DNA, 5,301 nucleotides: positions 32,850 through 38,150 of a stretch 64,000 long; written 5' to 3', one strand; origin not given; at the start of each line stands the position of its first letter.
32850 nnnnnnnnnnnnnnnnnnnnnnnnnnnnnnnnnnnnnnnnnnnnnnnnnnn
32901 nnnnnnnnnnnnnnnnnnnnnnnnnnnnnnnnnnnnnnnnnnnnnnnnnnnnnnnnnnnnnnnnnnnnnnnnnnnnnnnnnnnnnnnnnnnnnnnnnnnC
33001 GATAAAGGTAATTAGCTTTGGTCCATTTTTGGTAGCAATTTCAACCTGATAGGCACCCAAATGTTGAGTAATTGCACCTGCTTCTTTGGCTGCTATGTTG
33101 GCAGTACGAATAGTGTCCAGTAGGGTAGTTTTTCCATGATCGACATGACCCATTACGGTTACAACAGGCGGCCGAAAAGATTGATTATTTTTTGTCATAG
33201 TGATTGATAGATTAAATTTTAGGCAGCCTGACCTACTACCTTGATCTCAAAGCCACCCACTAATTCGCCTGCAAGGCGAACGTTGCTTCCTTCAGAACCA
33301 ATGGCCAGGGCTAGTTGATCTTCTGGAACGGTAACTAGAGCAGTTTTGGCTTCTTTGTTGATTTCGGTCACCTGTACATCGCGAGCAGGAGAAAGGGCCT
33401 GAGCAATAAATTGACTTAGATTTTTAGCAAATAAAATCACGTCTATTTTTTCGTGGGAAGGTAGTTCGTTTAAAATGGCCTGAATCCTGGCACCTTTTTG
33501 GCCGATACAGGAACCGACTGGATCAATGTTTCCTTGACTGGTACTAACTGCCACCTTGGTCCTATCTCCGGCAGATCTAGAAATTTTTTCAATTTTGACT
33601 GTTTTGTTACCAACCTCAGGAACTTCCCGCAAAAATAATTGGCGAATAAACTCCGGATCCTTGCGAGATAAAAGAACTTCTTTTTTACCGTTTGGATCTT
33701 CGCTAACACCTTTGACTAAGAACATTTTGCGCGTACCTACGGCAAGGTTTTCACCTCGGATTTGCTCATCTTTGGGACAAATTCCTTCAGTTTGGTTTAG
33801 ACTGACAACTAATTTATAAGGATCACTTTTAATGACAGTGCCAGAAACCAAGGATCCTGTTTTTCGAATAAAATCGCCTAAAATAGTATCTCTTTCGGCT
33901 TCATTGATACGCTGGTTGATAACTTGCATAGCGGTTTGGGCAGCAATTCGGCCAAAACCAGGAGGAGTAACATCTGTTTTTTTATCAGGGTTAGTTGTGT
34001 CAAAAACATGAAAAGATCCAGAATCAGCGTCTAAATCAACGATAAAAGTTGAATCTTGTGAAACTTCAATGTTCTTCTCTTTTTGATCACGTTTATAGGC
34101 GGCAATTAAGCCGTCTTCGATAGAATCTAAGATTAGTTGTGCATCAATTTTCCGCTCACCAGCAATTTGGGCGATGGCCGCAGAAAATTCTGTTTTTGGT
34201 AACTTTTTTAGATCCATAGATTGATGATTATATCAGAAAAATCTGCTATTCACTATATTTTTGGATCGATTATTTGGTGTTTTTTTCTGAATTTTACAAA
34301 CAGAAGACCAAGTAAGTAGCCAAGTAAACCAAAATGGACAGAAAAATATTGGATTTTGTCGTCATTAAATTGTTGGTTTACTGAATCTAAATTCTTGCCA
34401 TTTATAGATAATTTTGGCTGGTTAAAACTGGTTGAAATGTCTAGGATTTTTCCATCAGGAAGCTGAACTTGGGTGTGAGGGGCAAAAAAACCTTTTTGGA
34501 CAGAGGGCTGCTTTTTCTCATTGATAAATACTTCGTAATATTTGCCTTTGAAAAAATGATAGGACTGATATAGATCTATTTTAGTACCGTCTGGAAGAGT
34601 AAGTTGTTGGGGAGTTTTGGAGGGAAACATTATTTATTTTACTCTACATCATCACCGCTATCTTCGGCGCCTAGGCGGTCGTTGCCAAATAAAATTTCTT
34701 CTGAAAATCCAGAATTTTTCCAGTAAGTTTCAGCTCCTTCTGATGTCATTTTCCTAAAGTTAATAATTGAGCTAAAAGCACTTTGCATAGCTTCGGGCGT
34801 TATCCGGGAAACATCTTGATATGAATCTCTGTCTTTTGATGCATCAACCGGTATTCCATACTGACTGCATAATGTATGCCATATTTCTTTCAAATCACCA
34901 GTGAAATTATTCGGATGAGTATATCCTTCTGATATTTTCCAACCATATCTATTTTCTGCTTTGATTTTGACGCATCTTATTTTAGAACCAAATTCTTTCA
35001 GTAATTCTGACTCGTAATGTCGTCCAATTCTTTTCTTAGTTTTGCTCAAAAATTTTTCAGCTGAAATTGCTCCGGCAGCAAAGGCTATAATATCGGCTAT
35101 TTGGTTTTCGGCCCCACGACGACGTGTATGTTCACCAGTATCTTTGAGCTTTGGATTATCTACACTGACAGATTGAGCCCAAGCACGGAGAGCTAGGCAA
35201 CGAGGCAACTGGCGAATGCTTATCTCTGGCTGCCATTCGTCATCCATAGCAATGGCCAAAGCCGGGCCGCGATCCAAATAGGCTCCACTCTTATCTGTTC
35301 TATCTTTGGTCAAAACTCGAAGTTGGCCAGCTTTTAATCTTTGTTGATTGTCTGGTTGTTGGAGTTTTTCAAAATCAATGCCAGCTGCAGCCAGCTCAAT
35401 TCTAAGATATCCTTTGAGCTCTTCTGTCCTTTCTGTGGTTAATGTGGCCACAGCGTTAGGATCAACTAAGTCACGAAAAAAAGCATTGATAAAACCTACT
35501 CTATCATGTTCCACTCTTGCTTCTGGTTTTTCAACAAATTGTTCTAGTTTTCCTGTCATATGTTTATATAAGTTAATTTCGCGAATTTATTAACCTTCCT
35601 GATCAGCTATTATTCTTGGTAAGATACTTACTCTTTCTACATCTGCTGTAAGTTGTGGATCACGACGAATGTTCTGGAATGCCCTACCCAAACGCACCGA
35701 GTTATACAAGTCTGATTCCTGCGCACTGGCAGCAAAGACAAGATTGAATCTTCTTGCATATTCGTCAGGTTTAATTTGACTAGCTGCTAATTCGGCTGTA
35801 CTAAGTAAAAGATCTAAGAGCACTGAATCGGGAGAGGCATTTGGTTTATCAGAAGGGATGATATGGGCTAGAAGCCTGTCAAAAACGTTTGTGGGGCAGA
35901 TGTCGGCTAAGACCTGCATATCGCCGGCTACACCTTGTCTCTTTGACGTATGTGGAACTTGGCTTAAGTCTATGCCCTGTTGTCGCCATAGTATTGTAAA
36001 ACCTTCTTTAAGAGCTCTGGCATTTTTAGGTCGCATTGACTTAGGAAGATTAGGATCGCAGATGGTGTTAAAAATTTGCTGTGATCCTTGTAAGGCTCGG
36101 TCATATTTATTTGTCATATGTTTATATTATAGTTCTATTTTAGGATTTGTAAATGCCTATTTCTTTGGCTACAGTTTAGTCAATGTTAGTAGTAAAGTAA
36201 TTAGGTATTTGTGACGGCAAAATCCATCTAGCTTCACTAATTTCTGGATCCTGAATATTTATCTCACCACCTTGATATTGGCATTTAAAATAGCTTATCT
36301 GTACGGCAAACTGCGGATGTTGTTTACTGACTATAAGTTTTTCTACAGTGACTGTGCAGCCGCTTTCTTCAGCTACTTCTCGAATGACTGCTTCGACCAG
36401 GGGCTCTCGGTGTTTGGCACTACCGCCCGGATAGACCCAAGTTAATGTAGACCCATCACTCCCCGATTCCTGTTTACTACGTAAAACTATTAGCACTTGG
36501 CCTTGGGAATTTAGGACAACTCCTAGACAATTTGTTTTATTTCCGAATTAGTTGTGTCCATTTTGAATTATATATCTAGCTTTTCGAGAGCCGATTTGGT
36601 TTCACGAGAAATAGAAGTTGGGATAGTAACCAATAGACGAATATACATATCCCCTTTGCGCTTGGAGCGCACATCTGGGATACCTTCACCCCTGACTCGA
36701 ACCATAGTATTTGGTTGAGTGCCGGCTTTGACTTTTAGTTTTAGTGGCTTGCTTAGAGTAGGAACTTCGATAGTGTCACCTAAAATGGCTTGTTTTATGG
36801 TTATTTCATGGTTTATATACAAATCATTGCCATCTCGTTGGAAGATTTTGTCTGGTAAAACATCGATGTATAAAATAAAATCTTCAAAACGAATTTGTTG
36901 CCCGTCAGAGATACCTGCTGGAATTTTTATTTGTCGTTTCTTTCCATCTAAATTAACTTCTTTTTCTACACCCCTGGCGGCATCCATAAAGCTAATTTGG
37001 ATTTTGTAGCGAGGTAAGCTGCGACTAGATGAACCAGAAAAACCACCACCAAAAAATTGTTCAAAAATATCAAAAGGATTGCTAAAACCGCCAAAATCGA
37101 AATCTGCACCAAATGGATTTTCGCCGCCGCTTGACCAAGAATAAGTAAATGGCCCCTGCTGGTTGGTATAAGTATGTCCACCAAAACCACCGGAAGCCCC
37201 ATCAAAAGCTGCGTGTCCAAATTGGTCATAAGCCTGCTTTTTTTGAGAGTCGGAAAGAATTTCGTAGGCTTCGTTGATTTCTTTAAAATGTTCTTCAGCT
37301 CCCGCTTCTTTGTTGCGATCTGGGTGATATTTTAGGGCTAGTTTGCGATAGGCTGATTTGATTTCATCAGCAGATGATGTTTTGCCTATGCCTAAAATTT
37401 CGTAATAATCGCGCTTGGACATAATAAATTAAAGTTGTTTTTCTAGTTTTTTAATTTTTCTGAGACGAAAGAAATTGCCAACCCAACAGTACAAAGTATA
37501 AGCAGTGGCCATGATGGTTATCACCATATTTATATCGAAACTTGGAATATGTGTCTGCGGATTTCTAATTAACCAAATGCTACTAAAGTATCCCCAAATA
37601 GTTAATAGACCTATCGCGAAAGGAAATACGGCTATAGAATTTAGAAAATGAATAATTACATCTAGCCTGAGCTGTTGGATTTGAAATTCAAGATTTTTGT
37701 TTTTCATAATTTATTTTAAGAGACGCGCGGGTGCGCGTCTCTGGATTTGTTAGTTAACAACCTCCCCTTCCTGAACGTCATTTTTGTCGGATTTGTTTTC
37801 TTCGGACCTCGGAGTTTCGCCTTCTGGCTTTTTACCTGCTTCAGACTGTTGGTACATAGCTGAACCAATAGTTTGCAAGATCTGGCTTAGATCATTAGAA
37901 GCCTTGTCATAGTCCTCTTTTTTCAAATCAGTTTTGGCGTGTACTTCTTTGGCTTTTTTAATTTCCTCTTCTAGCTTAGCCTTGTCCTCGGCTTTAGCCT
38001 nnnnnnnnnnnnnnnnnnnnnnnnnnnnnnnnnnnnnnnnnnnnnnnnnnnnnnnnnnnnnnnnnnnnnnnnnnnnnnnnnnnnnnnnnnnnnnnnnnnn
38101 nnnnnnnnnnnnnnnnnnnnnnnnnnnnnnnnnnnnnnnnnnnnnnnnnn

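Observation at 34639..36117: Atypical-composition two-gene cassette of unknown function between NUDIX and nusA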

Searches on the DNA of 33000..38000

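Call 77: search_rna_families(source=window, start=33000, end=38000, threshold=evalue, max_evalue=1)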
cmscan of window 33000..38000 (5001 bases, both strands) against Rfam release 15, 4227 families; matches with E-value up to 1: 1.
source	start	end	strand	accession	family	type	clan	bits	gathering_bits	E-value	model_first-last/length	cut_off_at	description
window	37639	37746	+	RF00512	Leu_leader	Cis-reg; leader;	-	23.2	50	0.16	1-148/148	no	Leucine operon leader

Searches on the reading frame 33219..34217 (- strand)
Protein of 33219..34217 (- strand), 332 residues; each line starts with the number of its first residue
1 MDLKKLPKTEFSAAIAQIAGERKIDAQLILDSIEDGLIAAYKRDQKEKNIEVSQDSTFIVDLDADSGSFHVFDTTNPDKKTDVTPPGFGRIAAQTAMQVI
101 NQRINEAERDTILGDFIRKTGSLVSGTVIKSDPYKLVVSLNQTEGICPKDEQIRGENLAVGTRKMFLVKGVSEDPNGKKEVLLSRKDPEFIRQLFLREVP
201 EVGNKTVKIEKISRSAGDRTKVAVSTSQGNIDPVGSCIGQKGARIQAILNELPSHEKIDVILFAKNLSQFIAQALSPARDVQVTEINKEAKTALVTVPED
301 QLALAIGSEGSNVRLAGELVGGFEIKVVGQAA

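Call 13: find_related_loci(query=window:33219-34217:-, collection=genome_contigs, flank=10000)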
Query window:33219-34217:- (332 aa) in genome_contigs; peptide patterns used: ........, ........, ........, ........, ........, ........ (x = any residue, [..] = any of these).
127 stretches matched a pattern; 47 encode a relative of the query (tblastn E <= 1e-3); 47 distinct loci.
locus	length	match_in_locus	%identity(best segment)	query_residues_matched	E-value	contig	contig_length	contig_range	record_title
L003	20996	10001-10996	77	1-332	2e-168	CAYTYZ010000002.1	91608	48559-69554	MAG TPA_asm: uncultured Gammaproteobacteria bacterium isolate SRP170004_co1_231 genome assembly, contig: NODE_270_length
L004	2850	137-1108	67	1-327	2e-149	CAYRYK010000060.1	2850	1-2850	MAG TPA_asm: uncultured Gammaproteobacteria bacterium isolate SRP216815_co1_67 genome assembly, contig: NODE_51315_lengt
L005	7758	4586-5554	66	1-327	1e-141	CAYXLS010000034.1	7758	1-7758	MAG TPA_asm: uncultured Gammaproteobacteria bacterium isolate SRP192927_co7_326 genome assembly, contig: NODE_20676_leng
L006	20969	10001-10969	65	1-327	3e-141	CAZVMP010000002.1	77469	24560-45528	MAG TPA_asm: uncultured Gammaproteobacteria bacterium isolate binchicken_co45_820 genome assembly, contig: NODE_322_leng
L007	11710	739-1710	66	1-327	4e-141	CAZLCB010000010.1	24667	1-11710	MAG TPA_asm: uncultured Gammaproteobacteria bacterium isolate SRP239243_co1_273 genome assembly, contig: NODE_3071_lengt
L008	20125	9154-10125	66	1-327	4e-141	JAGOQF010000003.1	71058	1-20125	Candidatus Shapirobacteria bacterium isolate Go_SlDig_bin_387 Go_SlDig_891_length_71058_cov_6.628724, whole genome shotg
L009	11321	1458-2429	64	1-327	2e-140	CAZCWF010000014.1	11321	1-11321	MAG TPA_asm: uncultured Gammaproteobacteria bacterium isolate SRP294416_co3_810 genome assembly, contig: NODE_11443_leng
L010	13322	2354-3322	66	1-327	1e-140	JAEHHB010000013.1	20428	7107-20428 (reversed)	Candidatus Shapirobacteria bacterium S2_F12 S2_F12__13, whole genome shotgun sequence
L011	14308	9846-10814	65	1-327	5e-140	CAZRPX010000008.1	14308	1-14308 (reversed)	MAG TPA_asm: uncultured Gammaproteobacteria bacterium isolate SRP263991_co4_303 genome assembly, contig: NODE_6339_lengt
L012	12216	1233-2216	63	1-331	1e-138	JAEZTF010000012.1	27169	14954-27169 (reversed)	MAG: Candidatus Parcubacteria bacterium isolate OH_PDB_36 k127_225599, whole genome shotgun sequence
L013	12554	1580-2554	64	1-327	2e-138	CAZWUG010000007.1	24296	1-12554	MAG TPA_asm: uncultured Gammaproteobacteria bacterium isolate SRP192927_co2_814 genome assembly, contig: NODE_2957_lengt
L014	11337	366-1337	64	1-328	2e-138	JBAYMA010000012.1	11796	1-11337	MAG: Candidatus Shapirobacteria bacterium isolate SO_2016_LW1_28 scaffold06391_LW64-88_2016, whole genome shotgun sequen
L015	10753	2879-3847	65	1-327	2e-138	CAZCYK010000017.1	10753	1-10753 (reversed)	MAG TPA_asm: uncultured Gammaproteobacteria bacterium isolate SRP263991_co6_449 genome assembly, contig: NODE_7500_lengt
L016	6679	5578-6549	64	1-327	2e-138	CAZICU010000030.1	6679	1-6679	MAG TPA_asm: uncultured Gammaproteobacteria bacterium isolate SRP263991_co2_418 genome assembly, contig: NODE_19245_leng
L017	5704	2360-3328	65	1-327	4e-138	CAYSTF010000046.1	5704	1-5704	MAG TPA_asm: uncultured Gammaproteobacteria bacterium isolate SRP263991_co3_231 genome assembly, contig: NODE_22540_leng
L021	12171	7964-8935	67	1-327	1e-143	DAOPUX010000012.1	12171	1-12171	MAG TPA_asm: Candidatus Woesebacteria bacterium isolate AMR_MDS_1407 NODE_5331_length_12171_cov_7.704110, whole genome s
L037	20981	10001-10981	61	1-332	4e-128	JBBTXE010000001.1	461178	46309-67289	MAG: Patescibacteria group bacterium isolate H52-bin029_1 H52_bin029_1_000000000001, whole genome shotgun sequence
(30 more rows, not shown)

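Call 89: search_protein_families(library=pfam, proteins=[L008:7642-8250:+, L003:9288-9803:+, L003:7611-8042:+, L037:9382-9810:+, L006:9273-9848:+, L021:7277-7807:+, L003:8321-8722:+], max_evalue=0.01)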
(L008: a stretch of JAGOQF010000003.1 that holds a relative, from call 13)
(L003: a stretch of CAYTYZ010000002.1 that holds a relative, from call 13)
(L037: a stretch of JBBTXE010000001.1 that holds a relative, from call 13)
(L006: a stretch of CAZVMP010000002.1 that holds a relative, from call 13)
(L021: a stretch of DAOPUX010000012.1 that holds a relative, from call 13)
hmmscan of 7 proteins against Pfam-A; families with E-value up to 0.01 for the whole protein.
L008:7642-8250:+ (202 aa): 1 family
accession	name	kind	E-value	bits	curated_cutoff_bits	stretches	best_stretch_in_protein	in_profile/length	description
PF01725.21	Ham1p_like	-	2.3e-16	60.7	22.5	1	6-186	1-174/186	Ham1 family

L003:9288-9803:+ (171 aa): 1 family
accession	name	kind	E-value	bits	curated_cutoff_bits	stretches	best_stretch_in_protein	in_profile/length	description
PF01661.27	Macro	-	1.7e-07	31.6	22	1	24-121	4-107/118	Macro domain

L003:7611-8042:+ (143 aa): 0 families

L037:9382-9810:+ (142 aa): 1 family
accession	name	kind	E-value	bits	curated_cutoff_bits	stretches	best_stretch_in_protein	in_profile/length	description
PF04480.18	DUF559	-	4.7e-26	91.2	20.6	1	22-127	3-108/109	Protein of unknown function (DUF559)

L006:9273-9848:+ (191 aa): 0 families

L021:7277-7807:+ (176 aa): 0 families

L003:8321-8722:+ (133 aa): 0 families

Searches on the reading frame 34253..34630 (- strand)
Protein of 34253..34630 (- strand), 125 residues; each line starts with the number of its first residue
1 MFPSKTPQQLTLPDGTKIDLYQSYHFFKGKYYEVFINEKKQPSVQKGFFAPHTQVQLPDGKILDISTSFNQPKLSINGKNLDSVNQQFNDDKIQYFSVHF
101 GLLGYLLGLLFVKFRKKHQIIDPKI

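Call 4: search_protein_families(library=pfam, proteins=[window:34253-34630:-], max_evalue=1)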
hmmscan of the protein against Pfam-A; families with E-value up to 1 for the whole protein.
window:34253-34630:- (125 aa): 1 family
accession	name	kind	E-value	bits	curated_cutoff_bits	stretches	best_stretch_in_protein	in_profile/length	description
PF24008.1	DUF7322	-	0.17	11.9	27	1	98-119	18-39/61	Domain of unknown function (DUF7322)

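Call 5: search_protein_families(library=padloc, proteins=[window:34253-34630:-], max_evalue=1)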
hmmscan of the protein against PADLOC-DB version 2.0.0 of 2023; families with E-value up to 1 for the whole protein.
window:34253-34630:- (125 aa): 0 families

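Call 6: search_protein_families(library=ncbifam, proteins=[window:34253-34630:-], max_evalue=1)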
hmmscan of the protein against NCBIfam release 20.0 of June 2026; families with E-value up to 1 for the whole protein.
window:34253-34630:- (125 aa): 0 families
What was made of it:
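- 34253..34630 (-): 125-aa basic ORF with a C-terminal hydrophobic tail (residues 96-114). It is a lineage-specific companion of p306. No domain hits (calls 4-6).
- Checked: Neither protein matches Pfam, NCBIfam or PADLOC (calls 4-6).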
